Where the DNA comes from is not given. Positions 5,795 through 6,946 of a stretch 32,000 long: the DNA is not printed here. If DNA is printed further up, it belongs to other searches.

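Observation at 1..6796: KaiC-like ATPase heading a same-strand cluster of two paralogous surface 'receptors' and a CARDB adhesin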

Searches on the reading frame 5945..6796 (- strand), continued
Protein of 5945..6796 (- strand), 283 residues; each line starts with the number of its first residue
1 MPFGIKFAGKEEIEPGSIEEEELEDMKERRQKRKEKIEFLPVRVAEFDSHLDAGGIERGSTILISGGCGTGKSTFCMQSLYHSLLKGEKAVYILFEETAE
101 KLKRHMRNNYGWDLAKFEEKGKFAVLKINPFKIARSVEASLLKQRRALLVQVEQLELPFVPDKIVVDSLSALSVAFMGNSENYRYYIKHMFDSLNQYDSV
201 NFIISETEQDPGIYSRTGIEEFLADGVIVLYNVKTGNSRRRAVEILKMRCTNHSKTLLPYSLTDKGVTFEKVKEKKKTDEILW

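Call 26: search_solved_structures(query=A1, max_evalue=0.00001)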
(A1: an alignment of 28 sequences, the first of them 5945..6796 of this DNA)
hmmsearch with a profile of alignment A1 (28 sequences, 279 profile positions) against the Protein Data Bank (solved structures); distinct sequences matched with E-value up to 0.00001: 47.
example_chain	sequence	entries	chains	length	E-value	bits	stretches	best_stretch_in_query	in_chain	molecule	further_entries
8zn5_B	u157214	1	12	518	7.1e-73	248.4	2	33-273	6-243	KaiC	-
8zn6_F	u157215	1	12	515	1.2e-65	224.8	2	30-273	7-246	KaiC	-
5jwq_A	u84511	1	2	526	1.1e-63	218.3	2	26-272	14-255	Circadian clock protein kinase KaiC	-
8jon_A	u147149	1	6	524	2.5e-63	217.1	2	26-273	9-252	Circadian clock oscillator protein KaiC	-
9ofh_A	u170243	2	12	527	6.1e-63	215.9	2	25-273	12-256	Circadian clock oscillator protein KaiC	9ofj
7dy1_A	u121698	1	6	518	1.3e-62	214.7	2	28-272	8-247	Circadian clock protein kinase KaiC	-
4o0m_A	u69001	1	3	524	1.4e-62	214.7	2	28-272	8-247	Circadian clock protein kinase KaiC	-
3s1a_A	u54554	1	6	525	1.8e-62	214.3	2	30-273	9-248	Circadian clock protein kinase kaiC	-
7s65_A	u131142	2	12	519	4.2e-62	213.1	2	30-273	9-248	Circadian clock protein kinase KaiC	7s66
7x1z_A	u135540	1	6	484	1.3e-61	211.5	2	39-272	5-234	Circadian clock oscillator protein KaiC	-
7dyi_A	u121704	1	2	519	1.6e-61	211.2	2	30-273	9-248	Circadian clock protein kinase KaiC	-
3k0c_A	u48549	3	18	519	1.7e-61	211.1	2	30-273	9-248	Circadian clock protein kinase KaiC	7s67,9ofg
3k09_A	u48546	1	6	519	1.8e-61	211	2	30-273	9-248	Circadian clock protein kinase kaiC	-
7dyk_A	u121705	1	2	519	2.4e-61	210.6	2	30-272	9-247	Circadian clock protein kinase KaiC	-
8wve_A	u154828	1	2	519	2.6e-61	210.5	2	30-272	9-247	Circadian clock oscillator protein KaiC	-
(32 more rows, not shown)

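Call 31: search_protein_families(library=pfam, proteins=[L049:14100-14636:+, L059:7900-8664:+, L053:9380-10100:+, L042:5088-5700:+, L022:9548-9800:+], max_evalue=10)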
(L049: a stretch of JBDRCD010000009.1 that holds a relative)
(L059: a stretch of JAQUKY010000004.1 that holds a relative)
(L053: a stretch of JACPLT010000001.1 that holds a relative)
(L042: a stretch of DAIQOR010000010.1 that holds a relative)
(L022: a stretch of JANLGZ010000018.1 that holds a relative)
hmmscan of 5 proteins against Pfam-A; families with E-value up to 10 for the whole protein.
L049:14100-14636:+ (178 aa): 9 families
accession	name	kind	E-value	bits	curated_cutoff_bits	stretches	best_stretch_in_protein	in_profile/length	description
PF13786.12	DUF4179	-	0.0052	17.6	30.1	1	21-109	3-74/94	Domain of unknown function (DUF4179)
PF01020.24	Ribosomal_L40e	-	0.0058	17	23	1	67-88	4-25/50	Ribosomal L40e family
PF00038.26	Filament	-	0.04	14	40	1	53-158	19-123/313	Intermediate filament protein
PF19762.4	DUF6249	-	0.1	13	33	1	31-74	10-52/104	Domain of unknown function (DUF6249)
PF04977.20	DivIC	-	0.12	12.6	28.9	1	32-73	4-45/80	Septum formation initiator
PF12686.12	DUF3800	-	0.51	11.5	21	1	39-165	23-94/149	Protein of unknown function (DUF3800)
PF18008.6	Bac_RepA_C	-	0.51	11.3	25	0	124-172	28-77/95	Replication initiator protein A C-terminal domain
PF01956.21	EMC3_TMCO1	-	0.73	10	27.1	1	31-91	16-78/169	Integral membrane protein EMC3/TMCO1-like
PF10211.14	Ax_dynein_light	-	1.1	9.6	26.4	1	49-106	123-180/187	Axonemal dynein light chain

L059:7900-8664:+ (254 aa): 3 families
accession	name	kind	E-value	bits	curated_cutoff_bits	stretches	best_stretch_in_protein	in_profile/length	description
PF18822.6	CdvA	-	0.003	18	30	1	48-114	42-108/123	CdvA-like coiled-coil domain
PF15104.11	CFAP141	-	3.6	8.1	27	1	91-138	31-78/86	Cilia- and flagella-associated protein 141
PF20801.2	MAML1_3_TAD2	-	4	6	22.5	1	77-141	306-363/714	Mastermind-like 1/3, transactivation domain 2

L053:9380-10100:+ (240 aa): 1 family
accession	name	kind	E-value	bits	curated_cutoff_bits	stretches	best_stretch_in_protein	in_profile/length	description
PF01814.28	Hemerythrin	-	4.6e-12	46.9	25.3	1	55-177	4-125/127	Hemerythrin HHE cation binding domain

L042:5088-5700:+ (204 aa): 6 families
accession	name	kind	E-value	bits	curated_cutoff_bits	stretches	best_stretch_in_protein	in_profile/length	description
PF22979.2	HTH_69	-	0.0038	17.5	27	1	11-51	12-53/69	Winged helix-turn-helix domain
PF12840.13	HTH_20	-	0.02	15.3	27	1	8-50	3-44/51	Helix-turn-helix domain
PF11994.14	DUF3489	-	0.023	15.2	29.5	1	13-44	11-41/68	Protein of unknown function (DUF3489)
PF09339.16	HTH_IclR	-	0.11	12.7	22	1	16-49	10-43/52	IclR helix-turn-helix domain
PF13412.12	HTH_24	-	0.11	12.5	21.9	1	8-49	2-42/48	Winged helix-turn-helix DNA-binding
PF18566.7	Ldi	-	0.28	11.1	26.1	1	13-106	171-265/318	Linalool dehydratase/isomerase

L022:9548-9800:+ (84 aa): 2 families
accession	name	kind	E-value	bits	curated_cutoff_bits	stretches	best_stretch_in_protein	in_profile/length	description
PF14747.11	DUF4473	-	0.019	15.9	25.9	1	21-63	3-44/78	Domain of unknown function (DUF4473)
PF19585.4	DUF6092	-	0.19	12.5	28.7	1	7-57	28-79/86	Family of unknown function (DUF6092)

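Call 49: find_encoding_contigs(protein=window:5945-6796:-, flank=10000, max_places=3)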
Protein window:5945-6796:- (283 aa): no gene with exactly this product is on record in the collection.

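Call 50: find_encoding_contigs(protein=P0001, flank=10000, max_places=3)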
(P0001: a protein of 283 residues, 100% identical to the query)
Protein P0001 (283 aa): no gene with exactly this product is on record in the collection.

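Call 55: search_protein_families(library=pfam, proteins=[L054:10804-13170:+, L041:11992-14076:+, L049:10752-14636:+, L049:14633-15982:+, L059:8666-9658:+, L064:10753-12789:+, L080:15735-16697:+, L039:8539-9456:+], max_evalue=0.001)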
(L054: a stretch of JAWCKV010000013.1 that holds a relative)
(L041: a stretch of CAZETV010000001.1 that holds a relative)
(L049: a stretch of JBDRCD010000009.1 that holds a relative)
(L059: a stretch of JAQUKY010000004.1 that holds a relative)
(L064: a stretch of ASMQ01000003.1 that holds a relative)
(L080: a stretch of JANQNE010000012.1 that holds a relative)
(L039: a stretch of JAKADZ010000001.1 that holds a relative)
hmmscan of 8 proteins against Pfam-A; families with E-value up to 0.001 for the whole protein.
L054:10804-13170:+ (788 aa): 2 families
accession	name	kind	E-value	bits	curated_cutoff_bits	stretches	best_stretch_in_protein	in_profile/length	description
PF25788.1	Ig_Rha78A_N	-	8.2e-06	26.5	27.4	1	418-498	10-97/105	Rha78A-like, N-terminal immunoglobulin domain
PF19077.6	Big_13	-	0.00015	22.6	27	0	522-592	37-101/102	Bacterial Ig-like domain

L041:11992-14076:+ (694 aa): 1 family
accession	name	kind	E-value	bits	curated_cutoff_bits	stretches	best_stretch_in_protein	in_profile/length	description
PF25788.1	Ig_Rha78A_N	-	0.00045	20.9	27.4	0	309-390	11-99/105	Rha78A-like, N-terminal immunoglobulin domain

L049:10752-14636:+ (1294 aa): 1 family
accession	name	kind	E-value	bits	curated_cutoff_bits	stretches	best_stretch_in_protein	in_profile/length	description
PF10633.15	NPCBM_assoc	-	1.9e-06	28.4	24.4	1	780-845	7-71/78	NPCBM-associated, NEW3 domain of alpha-galactosidase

L049:14633-15982:+ (449 aa): 0 families

L059:8666-9658:+ (330 aa): 0 families

L064:10753-12789:+ (678 aa): 2 families
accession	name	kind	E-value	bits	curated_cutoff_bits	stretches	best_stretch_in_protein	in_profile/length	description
PF01835.25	MG2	-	8.3e-06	26.5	32.8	0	231-301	14-86/96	MG2 domain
PF17957.7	Big_7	-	0.00031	21.8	24.1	0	121-198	3-70/70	Bacterial Ig domain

L080:15735-16697:+ (320 aa): 0 families

L039:8539-9456:+ (305 aa): 0 families

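Call 57: search_protein_families(library=pfam, proteins=[L012:11349-13142:+, L012:13194-13943:+, L012:13945-14859:+, L012:10867-11178:+, L012:6214-7941:+, L038:10813-12789:-, L038:12771-14204:-, L015:10766-11437:-, L015:11565-12326:+, L015:12328-13158:+], max_evalue=0.001)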
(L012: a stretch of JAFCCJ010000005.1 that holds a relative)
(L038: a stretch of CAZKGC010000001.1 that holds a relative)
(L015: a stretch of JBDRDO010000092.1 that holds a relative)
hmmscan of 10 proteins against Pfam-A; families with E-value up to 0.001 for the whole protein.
L012:11349-13142:+ (597 aa): 5 families
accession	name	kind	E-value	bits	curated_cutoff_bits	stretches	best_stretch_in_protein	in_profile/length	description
PF00437.27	T2SSE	-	4.4e-34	118.2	24.9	1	281-508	49-288/370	Type II/IV secretion system protein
PF12837.12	Fer4_6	-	1.8e-07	31.2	25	1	60-81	3-24/24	4Fe-4S binding domain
PF00037.32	Fer4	-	2e-07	31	21.1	1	61-82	3-24/24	4Fe-4S binding domain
PF12838.12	Fer4_7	-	3.5e-07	31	27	0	31-80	1-52/52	4Fe-4S dicluster domain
PF13187.11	Fer4_9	-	9.4e-05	22.8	27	0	31-81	1-52/52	4Fe-4S dicluster domain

L012:13194-13943:+ (249 aa): 1 family
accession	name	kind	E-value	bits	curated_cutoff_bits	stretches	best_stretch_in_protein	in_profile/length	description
PF00482.28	T2SSF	-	8.3e-08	32.7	25.2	1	77-200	4-121/125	Type II secretion system (T2SS), protein F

L012:13945-14859:+ (304 aa): 1 family
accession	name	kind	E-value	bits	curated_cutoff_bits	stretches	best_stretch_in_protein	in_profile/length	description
PF00482.28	T2SSF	-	1.7e-13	51.1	25.2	1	107-223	11-124/125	Type II secretion system (T2SS), protein F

L012:10867-11178:+ (103 aa): 0 families

L012:6214-7941:+ (575 aa): 1 family
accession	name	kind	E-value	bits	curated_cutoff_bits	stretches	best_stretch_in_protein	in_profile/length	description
PF00526.23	Dicty_CTDC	-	1.8e-05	24.9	27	1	494-512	1-20/24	Dictyostelium (slime mold) repeat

L038:10813-12789:- (658 aa): 0 families

L038:12771-14204:- (477 aa): 1 family
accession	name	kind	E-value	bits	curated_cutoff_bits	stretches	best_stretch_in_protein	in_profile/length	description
PF00437.27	T2SSE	-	1.2e-06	27.9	24.9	1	110-286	83-250/370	Type II/IV secretion system protein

L015:10766-11437:- (223 aa): 2 families
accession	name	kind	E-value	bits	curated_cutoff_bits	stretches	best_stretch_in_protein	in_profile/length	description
PF06745.19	ATPase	-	3.5e-08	33.5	26.6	1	25-145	46-164/231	KaiC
PF24336.1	DUF7504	-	4.6e-08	34.2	27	1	56-162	59-175/179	Family of unknown function (DUF7504)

L015:11565-12326:+ (253 aa): 5 families
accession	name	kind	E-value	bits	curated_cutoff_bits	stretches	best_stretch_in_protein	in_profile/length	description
PF06745.19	ATPase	-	1.2e-58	198.6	26.6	1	27-244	2-230/231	KaiC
PF03796.21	DnaB_C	-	1.3e-08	35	27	1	27-127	3-98/255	DnaB-like helicase C terminal domain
PF13481.12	AAA_25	-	3.8e-07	30.4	27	1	21-141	10-151/195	AAA domain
PF20720.3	nSTAND3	-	0.0002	21.5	27.2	1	43-87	16-60/155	Novel STAND NTPase 3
PF07088.17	GvpD_P-loop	-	0.00026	21.4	24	0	44-89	10-53/189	GvpD gas vesicle protein, P-loop domain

L015:12328-13158:+ (276 aa): 2 families
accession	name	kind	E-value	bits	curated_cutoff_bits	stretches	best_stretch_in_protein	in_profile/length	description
PF24336.1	DUF7504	-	1.5e-13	52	27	1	104-269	5-179/179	Family of unknown function (DUF7504)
PF06745.19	ATPase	-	3.7e-05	23.6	26.6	1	126-272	48-190/231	KaiC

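Call 69: search_protein_families(library=padloc, proteins=[window:5945-6796:-], max_evalue=0.001)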
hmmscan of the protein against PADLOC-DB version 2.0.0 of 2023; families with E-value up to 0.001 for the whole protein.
window:5945-6796:- (283 aa): 1 family
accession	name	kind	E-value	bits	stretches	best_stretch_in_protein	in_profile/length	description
PDLC04140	mad8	-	2.3e-07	28.6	1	56-153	24-115/314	mads_8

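Call 70: search_protein_families(library=phrogs, proteins=[window:5945-6796:-], max_evalue=0.001)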
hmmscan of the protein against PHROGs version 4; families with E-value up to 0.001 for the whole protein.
window:5945-6796:- (283 aa): 5 families
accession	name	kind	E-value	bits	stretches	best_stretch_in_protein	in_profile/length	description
phrog_19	-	DNA, RNA and nucleotide metabolism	9.6e-16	58.7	1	14-192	308-486/621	DnaB-like replicative helicase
phrog_239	-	DNA, RNA and nucleotide metabolism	2e-09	38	1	25-173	325-481/801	DNA primase/helicase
phrog_6891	-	other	3.4e-09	37.7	1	28-175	17-136/310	ATPase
phrog_97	-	other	5.4e-09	36.8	1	28-173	38-177/506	UvsX-like recombinase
phrog_50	-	DNA, RNA and nucleotide metabolism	9.4e-05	22.6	1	23-110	339-420/570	DnaC-like helicase loader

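Call 78: predict_structure(alignment_id=A1)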
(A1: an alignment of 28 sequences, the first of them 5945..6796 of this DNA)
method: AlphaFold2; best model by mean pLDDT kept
length: 283 residues; sequences in the alignment: 28
mean_pLDDT: 80.3   pTM: 0.78
mean pLDDT of the five models: 80.3, 79.6, 78.9, 78.7, 78.1
residues with pLDDT >= 90: 140; 70-90: 73; 50-70: 22; < 50: 48
segments of 3 or more residues with pLDDT < 50: 1-34, 147-151, 275-283
pLDDT, mean of each block of 10 residues (from residue 1): 29 35 44 68 95 95 92 96 98 93 96 96 94 85 57 72 94 85 88 91 82 70 92 85 93 92 94 51 38
secondary structure, 60 per line:
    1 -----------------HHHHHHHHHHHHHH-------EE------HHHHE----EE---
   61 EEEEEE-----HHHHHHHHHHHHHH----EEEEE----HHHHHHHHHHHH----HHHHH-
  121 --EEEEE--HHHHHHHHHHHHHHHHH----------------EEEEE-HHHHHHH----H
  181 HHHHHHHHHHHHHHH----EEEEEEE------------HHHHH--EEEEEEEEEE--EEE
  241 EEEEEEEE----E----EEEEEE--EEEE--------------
elements in order: H18-31 H47-50 E61-66 H72-85 E90-94 H99-110 H115-119 E123-127 H130-146 E163-167 H169-175 H180-195 E200-206 H219-223 E226-235 E238-248 E258-263 E266-269

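Call 81: fold_search(model_id=the predicted structure, library=pdb)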
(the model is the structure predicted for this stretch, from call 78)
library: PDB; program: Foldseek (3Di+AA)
matches with E <= 10: 1916; with E <= 0.001: 1160
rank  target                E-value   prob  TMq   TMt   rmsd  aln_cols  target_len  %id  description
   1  9ofg_A                1.3e-21  1.00  0.69  0.86   5.4       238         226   28  CI ring of daytime state KaiC (released 2025-05-14)
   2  4tlb_F                2.7e-21  1.00  0.68  0.86   5.3       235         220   29  Crystal structure of N-terminal C1 domain of KaiC (released 2015-07-01)
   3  4tl7_A                3.9e-21  1.00  0.68  0.85   5.6       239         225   29  Crystal structure of N-terminal C1 domain of KaiC (released 2015-07-01)
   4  4tlc_D                3.9e-21  1.00  0.68  0.85   5.4       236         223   29  Crystal structure of N-terminal C1 domain of KaiC (released 2015-07-01)
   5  4tlb_D                4.7e-21  1.00  0.68  0.84   5.4       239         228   28  Crystal structure of N-terminal C1 domain of KaiC (released 2015-07-01)
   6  4tle_D                4.7e-21  1.00  0.65  0.83   5.8       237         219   29  Crystal structure of N-terminal C1 domain of KaiC (released 2015-07-01)
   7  4tl9_D                4.7e-21  1.00  0.65  0.82   6.0       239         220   28  Crystal structure of N-terminal C1 domain of KaiC (released 2015-07-01)
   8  2zts_A                6.7e-21  1.00  0.67  0.87   5.6       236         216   29  Crystal structure of KaiC-like protein PH0186 from hyperthermophilic archaea Pyrococcus horikoshii OT3 (released 2009-03-24)
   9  4tl8_D                6.7e-21  1.00  0.65  0.83   5.8       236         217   28  Crystal structure of N-terminal C1 domain of KaiC (released 2015-07-01)
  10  4tl6_A                7.2e-21  1.00  0.63  0.80   6.4       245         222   28  Crystal structure of N-terminal domain of KaiC (released 2015-07-01)
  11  4tl8_A                8.1e-21  1.00  0.65  0.85   5.8       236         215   29  Crystal structure of N-terminal C1 domain of KaiC (released 2015-07-01)
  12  4tld_D                8.1e-21  1.00  0.63  0.80   6.4       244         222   28  Crystal structure of N-terminal C1 domain of KaiC (released 2015-07-01)
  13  8jon_A                8.6e-21  1.00  0.69  0.41   5.4       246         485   27  Structure of a synthetic circadian clock protein KaiC mutant of cyanobacteria Synechococcus elongatus PCC 7942 (released 2024-06-12)
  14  4tlb_C                8.6e-21  1.00  0.67  0.83   5.8       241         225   29  Crystal structure of N-terminal C1 domain of KaiC (released 2015-07-01)
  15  4tlb_A                8.6e-21  1.00  0.67  0.83   5.5       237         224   29  Crystal structure of N-terminal C1 domain of KaiC (released 2015-07-01)
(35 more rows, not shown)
